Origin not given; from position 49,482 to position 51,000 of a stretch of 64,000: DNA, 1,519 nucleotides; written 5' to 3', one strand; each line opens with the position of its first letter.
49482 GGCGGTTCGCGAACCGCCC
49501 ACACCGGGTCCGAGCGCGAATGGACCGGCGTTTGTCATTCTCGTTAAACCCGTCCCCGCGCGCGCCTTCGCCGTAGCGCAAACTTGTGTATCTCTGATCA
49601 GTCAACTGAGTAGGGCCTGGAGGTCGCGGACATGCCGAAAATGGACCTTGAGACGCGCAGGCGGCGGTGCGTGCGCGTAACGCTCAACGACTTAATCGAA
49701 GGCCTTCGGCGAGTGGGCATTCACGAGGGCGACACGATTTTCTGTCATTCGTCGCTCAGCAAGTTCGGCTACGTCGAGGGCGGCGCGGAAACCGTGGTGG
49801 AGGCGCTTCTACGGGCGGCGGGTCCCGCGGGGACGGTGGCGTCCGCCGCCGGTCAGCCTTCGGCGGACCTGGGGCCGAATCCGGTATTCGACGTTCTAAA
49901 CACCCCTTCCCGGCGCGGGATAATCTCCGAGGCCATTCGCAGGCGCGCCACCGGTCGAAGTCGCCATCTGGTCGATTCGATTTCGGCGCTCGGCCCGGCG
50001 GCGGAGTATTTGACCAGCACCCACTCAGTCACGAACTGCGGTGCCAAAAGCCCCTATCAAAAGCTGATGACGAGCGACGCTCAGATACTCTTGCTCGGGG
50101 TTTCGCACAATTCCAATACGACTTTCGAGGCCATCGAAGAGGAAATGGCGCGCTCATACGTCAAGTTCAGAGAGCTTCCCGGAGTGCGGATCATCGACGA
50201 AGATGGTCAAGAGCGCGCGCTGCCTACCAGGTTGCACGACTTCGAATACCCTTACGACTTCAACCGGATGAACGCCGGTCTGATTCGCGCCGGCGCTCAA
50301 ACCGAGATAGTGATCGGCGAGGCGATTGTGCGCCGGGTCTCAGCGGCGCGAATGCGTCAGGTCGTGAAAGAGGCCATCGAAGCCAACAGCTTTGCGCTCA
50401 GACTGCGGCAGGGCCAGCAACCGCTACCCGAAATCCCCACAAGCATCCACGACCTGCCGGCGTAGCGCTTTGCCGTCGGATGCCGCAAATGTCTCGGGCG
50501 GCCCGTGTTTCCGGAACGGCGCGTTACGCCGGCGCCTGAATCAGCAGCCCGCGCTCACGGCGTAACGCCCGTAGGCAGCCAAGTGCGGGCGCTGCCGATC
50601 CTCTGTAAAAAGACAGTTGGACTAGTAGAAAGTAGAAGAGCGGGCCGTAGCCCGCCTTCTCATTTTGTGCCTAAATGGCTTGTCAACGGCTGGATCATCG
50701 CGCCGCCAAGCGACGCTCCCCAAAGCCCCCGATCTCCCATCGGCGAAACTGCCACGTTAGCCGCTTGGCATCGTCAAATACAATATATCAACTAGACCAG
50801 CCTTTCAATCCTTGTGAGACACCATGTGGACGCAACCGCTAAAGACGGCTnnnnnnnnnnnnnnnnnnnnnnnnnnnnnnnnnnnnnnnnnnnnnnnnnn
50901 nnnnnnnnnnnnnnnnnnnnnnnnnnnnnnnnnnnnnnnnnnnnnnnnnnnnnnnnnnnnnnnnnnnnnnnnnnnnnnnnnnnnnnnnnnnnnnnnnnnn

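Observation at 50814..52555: Decayed type II-C Cas9 N-terminus joined out of frame to a GH42 beta-galactosidase C-terminal fragment; no CRISPR array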

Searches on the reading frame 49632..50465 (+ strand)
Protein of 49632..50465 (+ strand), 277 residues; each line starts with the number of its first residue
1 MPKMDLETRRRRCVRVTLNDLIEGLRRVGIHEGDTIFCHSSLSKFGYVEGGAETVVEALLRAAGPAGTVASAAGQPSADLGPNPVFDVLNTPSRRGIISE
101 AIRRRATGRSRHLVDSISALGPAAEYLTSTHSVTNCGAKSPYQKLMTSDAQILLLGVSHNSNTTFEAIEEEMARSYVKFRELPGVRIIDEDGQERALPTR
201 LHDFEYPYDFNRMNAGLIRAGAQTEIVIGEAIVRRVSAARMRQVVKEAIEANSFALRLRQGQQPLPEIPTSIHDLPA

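Call 3: search_protein_families(library=pfam, proteins=[window:49632-50465:+], max_evalue=1)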
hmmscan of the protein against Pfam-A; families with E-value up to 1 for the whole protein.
window:49632-50465:+ (277 aa): 3 families
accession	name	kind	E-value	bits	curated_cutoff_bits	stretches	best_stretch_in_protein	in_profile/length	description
PF02522.19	Antibiotic_NAT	-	1.5e-38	133.1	25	1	39-249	3-231/232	Aminoglycoside 3-N-acetyltransferase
PF08350.17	FilR1_middle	-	0.13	12.7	27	1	212-262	31-80/128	Methanogenesis regulatory protein FilR1, middle domain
PF22104.1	MHV_Nsp3_DPUP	-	0.15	12.3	27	1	19-52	26-60/73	Coronavirus Nsp3 DPUP domain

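Call 4: search_protein_families(library=ncbifam, proteins=[window:49632-50465:+], max_evalue=1)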
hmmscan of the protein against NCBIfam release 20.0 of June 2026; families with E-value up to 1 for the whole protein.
window:49632-50465:+ (277 aa): 6 families
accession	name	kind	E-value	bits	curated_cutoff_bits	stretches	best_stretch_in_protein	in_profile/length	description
NF033082.0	AAC_3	equivalog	1.2e-25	90.4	270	1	17-178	2-180/262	aminoglycoside 3-N-acetyltransferase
NF033081.0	AAC_3_IV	equivalog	8.8e-23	81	420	1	20-252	3-229/252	AAC(3)-IV family aminoglycoside N-acetyltransferase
NF033180.1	AAC_3_VIII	exception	7.5e-20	71.3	560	1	14-181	12-201/286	aminoglycoside N-acetyltransferase AAC(3)-VIII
NF033080.0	AAC_3_II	subfamily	5.2e-19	68.7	480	2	20-73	6-59/268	AAC(3)-II family aminoglycoside N-acetyltransferase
NF033612.0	AAC_3_VIa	exception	1.6e-12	47.3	675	1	19-174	23-195/298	aminoglycoside N-acetyltransferase AAC(3)-VIa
NF009018.0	PRK12355.4-1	equivalog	0.19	9.9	604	1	55-107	229-278/485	conjugal transfer mating pair stabilization protein TraN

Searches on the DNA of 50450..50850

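Call 45: search_rna_families(source=window, start=50450, end=50850, threshold=evalue, max_evalue=10)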
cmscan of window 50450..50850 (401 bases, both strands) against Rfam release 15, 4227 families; matches with E-value up to 10: 6.
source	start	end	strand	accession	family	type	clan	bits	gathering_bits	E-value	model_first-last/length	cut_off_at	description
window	50515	50573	+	RF03929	mir-6579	Gene; miRNA;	-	17.3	47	1.8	1-68/68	no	mir-6579 microRNA precursor family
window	50597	50671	+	RF02058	STnc400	Gene;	-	17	80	0.97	1-125/125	no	Gammaproteobacterial sRNA STnc400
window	50456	50534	+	RF04248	MIR7486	Gene; miRNA;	-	16.7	67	3.5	1-87/87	no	MIR7486 microRNA precursor family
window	50537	50602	-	RF03847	mir-1538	Gene; miRNA;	-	14.1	78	7.1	1-58/58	no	mir-1538 microRNA precursor family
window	50622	50662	-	RF02603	BASRCII26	Gene; sRNA;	-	14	218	0.34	1-190/190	no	Brucella sRNA CII26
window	50630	50675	-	RF02066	STnc320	Gene; sRNA;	-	13.3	50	9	1-55/55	no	Salmonella enterica sRNA STnc320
